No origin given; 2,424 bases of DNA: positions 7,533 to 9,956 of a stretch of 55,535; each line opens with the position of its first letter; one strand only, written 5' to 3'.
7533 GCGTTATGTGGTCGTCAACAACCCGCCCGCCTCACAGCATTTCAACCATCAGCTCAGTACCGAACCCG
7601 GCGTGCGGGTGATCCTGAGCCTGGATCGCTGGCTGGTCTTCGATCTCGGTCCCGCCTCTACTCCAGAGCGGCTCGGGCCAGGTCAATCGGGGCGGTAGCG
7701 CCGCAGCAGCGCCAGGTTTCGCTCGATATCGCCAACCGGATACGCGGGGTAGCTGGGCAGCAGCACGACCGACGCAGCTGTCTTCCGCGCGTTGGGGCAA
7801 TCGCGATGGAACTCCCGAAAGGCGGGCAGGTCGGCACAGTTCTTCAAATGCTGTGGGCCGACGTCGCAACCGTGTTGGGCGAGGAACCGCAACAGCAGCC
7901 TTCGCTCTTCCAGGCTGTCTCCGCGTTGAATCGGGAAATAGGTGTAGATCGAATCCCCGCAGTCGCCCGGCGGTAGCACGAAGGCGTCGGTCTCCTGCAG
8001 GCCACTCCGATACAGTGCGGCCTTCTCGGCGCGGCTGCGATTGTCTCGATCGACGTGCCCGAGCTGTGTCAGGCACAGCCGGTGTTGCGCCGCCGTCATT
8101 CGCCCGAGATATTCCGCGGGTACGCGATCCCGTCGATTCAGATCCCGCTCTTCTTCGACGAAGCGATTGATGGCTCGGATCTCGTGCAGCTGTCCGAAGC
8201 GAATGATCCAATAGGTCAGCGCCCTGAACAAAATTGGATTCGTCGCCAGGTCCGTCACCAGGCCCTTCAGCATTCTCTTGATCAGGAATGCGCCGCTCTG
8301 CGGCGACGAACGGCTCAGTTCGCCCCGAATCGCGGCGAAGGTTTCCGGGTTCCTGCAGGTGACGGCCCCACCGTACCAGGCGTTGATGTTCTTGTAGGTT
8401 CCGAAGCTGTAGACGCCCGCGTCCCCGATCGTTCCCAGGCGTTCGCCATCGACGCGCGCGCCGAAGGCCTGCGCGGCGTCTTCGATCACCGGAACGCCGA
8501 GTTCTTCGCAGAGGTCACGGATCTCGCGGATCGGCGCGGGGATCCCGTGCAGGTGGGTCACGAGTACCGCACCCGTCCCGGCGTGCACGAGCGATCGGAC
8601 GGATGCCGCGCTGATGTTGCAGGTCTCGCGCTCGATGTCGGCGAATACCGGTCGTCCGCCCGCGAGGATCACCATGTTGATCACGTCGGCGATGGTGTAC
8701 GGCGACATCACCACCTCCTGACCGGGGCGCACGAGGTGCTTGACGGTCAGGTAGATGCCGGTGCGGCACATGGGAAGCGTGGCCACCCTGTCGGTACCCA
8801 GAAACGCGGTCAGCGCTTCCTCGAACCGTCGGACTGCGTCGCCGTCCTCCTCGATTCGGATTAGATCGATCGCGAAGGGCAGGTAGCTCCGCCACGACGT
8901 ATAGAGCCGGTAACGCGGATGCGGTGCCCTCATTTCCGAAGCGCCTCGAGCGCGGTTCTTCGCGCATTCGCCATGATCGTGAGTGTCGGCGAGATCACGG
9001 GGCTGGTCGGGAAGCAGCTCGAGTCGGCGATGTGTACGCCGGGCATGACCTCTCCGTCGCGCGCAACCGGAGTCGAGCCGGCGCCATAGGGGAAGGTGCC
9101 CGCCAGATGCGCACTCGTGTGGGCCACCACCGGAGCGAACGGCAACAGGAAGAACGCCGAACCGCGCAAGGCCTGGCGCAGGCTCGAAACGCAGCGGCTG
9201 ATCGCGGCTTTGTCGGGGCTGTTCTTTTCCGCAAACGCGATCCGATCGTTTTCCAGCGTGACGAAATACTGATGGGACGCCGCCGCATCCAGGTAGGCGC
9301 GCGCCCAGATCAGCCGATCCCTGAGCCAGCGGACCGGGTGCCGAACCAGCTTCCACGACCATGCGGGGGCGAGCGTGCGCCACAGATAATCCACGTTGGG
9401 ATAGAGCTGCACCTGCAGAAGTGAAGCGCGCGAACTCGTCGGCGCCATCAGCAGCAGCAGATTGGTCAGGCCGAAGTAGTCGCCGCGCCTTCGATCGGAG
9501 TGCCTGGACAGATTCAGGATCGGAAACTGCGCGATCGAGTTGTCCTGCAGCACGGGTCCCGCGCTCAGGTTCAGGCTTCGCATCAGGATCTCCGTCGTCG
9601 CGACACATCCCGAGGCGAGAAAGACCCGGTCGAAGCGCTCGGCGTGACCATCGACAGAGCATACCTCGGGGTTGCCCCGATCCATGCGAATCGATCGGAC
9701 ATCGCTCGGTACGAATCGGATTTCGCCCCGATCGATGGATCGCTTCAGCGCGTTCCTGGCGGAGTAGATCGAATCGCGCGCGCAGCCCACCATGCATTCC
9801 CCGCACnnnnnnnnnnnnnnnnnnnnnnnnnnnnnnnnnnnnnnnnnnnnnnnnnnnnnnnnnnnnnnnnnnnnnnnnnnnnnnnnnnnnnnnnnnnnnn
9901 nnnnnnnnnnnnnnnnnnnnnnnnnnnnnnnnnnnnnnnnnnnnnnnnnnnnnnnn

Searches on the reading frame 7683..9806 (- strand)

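Call 58: search_protein_families(library=pfam, proteins=[window:7683-9806:-], max_evalue=0.00001)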
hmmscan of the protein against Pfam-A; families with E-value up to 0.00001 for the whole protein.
window:7683-9806:- (707 aa): 1 family
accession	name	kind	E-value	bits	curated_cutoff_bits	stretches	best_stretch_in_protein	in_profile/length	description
PF01041.23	DegT_DnrJ_EryC1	-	4.9e-56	190.9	19.8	2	320-494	22-196/360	DegT/DnrJ/EryC1/StrS aminotransferase family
